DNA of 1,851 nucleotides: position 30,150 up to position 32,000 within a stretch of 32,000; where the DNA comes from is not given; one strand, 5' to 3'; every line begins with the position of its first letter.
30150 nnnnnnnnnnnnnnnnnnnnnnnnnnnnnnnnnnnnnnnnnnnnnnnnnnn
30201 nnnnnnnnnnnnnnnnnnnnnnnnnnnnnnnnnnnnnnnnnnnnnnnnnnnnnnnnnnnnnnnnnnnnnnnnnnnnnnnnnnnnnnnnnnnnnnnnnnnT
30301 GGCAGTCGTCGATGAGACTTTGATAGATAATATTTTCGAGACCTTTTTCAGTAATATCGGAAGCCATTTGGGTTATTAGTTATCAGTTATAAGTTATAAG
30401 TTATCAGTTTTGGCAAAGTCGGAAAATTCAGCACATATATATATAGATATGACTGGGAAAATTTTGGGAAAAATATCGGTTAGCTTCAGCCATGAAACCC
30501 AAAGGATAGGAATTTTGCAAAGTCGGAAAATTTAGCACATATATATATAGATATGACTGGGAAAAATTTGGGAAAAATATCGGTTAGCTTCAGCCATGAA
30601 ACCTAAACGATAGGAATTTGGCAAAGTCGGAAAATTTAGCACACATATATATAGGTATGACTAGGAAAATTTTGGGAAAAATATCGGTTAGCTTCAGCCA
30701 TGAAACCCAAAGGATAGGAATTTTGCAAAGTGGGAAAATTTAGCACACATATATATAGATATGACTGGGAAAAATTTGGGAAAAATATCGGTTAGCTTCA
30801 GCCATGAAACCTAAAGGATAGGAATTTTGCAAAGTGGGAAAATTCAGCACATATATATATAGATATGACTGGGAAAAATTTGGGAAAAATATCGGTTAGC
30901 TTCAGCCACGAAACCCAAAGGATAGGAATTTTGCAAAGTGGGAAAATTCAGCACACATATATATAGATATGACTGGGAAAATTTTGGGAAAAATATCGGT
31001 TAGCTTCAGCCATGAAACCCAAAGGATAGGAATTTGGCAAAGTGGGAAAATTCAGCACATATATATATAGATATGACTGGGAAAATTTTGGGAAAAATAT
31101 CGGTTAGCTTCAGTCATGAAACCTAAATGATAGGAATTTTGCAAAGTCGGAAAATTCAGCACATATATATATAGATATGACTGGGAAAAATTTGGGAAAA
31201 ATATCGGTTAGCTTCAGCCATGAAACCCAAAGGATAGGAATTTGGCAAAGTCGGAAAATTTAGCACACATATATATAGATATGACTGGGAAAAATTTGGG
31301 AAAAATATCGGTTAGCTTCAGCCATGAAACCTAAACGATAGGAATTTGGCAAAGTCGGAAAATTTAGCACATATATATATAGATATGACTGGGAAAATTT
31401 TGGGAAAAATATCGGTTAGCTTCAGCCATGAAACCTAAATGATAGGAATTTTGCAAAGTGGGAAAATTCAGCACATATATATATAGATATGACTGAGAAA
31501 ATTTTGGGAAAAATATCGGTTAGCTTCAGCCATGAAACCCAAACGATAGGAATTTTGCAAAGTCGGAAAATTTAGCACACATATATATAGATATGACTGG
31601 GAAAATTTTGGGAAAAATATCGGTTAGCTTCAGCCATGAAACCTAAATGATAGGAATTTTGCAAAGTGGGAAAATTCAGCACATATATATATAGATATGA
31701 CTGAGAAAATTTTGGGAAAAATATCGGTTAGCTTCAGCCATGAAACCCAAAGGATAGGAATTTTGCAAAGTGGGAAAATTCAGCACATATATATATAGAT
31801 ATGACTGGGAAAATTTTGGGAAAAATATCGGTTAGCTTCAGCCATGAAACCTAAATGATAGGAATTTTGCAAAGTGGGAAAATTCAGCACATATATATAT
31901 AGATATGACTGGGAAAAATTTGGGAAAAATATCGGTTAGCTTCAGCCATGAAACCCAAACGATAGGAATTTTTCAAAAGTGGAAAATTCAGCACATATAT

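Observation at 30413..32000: Indel-free 104-bp tandem array (at least 15 copies, running off the window) with mosaic two-state polymorphisms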

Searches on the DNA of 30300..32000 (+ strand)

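Call 5: search_rna_families(source=window, start=30300, end=32000, threshold=evalue, max_evalue=10, show_alignments=3)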
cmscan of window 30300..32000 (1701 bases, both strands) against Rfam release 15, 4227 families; matches with E-value up to 10: 0.
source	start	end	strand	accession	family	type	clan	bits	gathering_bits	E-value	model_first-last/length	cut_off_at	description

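Call 35: search_dna_similar(query=window:30829-31140:+, collection=plasmids, mode=distant, max_evalue=0.01)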
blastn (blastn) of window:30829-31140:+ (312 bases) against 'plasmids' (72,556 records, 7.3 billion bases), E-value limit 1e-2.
No match.

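Call 36: search_dna_similar(query=window:30829-31140:+, collection=phages, mode=distant, max_evalue=0.01)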
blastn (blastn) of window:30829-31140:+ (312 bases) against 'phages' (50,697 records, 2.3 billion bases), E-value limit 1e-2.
No match.

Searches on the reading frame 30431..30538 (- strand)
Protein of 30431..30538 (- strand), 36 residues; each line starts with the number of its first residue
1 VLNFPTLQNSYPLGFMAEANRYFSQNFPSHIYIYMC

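Call 83: list_cluster_members(proteins=[window:30431-30538:-, window:31367-31474:-, window:30535-30642:-, window:30743-30850:-, window:31159-31266:-, window:30410-30532:+, window:30969-31067:+, window:31697-31795:+, window:31346-31435:+, window:31679-31786:-])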
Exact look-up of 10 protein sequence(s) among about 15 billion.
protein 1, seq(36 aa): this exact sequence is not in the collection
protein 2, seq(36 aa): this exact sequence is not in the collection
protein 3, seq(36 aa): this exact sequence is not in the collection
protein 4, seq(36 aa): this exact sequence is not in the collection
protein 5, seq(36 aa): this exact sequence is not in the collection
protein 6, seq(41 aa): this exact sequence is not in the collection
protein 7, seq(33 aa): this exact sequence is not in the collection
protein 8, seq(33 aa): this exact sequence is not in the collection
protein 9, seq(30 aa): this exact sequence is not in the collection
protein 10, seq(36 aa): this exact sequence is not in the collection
